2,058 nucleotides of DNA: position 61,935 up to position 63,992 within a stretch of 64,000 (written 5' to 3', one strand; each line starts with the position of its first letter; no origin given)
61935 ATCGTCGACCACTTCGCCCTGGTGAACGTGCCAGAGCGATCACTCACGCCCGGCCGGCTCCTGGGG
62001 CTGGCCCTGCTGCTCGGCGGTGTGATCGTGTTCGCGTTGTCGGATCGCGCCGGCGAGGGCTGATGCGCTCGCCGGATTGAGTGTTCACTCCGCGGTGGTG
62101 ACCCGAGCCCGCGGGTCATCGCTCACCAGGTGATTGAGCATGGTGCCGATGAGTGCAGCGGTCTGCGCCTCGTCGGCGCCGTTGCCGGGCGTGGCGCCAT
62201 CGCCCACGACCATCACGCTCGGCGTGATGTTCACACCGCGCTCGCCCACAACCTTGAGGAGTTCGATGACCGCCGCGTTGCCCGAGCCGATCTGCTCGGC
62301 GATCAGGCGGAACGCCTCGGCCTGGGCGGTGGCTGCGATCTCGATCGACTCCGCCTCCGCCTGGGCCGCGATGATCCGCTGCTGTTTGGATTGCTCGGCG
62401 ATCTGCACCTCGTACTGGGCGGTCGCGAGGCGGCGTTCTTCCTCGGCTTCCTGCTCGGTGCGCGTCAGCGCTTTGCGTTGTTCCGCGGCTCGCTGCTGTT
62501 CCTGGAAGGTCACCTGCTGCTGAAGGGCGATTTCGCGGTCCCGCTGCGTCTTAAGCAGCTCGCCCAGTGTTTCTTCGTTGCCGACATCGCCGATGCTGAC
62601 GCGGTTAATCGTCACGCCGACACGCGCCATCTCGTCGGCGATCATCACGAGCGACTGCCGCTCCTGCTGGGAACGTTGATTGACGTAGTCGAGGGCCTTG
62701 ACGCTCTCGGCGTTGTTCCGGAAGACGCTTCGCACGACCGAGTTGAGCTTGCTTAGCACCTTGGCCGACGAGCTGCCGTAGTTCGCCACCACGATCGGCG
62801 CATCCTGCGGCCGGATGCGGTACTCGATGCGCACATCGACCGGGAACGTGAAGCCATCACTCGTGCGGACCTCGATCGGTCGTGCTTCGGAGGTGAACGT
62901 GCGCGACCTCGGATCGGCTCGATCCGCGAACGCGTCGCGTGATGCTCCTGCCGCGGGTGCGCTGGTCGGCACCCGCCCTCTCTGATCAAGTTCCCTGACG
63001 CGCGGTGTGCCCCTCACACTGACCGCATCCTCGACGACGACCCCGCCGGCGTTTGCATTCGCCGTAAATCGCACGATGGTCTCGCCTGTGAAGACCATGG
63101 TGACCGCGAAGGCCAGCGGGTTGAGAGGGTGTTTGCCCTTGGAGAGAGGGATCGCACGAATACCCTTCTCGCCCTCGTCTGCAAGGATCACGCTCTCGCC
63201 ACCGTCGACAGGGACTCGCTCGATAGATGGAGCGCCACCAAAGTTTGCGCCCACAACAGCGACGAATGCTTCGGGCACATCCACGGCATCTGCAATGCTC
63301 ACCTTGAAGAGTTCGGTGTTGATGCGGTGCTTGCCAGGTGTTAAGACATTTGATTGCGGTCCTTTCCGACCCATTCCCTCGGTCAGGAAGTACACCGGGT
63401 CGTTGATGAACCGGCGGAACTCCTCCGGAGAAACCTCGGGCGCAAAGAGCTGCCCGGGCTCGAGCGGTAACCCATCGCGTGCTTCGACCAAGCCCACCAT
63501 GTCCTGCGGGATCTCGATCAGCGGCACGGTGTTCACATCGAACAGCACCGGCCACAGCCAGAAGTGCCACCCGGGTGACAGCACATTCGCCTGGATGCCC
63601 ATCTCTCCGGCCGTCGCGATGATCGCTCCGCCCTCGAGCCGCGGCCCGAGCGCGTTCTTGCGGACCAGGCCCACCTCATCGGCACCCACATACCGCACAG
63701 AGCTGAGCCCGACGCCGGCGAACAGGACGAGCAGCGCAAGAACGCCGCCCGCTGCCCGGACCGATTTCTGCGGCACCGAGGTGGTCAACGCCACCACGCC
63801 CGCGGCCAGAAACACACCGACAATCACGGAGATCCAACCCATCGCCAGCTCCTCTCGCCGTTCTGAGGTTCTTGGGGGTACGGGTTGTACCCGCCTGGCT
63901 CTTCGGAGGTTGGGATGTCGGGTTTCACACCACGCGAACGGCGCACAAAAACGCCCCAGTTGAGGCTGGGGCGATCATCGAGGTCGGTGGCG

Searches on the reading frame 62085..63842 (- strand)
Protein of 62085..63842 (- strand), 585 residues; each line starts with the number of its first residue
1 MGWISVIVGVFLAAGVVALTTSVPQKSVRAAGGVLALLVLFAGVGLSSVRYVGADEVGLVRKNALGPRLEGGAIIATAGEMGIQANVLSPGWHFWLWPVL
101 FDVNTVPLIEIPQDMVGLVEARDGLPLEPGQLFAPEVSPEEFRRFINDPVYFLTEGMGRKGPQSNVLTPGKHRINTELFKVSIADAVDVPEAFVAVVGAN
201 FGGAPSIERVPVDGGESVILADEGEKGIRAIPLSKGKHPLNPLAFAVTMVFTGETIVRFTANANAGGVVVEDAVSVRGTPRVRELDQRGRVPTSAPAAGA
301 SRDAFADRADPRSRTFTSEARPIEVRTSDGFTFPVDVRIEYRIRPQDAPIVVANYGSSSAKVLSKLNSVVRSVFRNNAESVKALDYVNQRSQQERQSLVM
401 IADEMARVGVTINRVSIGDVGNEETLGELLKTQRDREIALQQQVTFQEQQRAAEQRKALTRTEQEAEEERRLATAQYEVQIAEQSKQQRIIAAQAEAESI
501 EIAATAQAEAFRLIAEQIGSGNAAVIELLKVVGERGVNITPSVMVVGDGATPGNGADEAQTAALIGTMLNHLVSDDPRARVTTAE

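Call 35: search_protein_families(library=pfam, proteins=[window:62085-63842:-])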
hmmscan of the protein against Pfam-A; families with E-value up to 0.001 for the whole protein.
window:62085-63842:- (585 aa): 1 family
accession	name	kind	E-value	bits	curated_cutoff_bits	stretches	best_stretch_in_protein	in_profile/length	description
PF01145.31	Band_7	-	1.4e-14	55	23.6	1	312-454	41-173/176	SPFH domain / Band 7 family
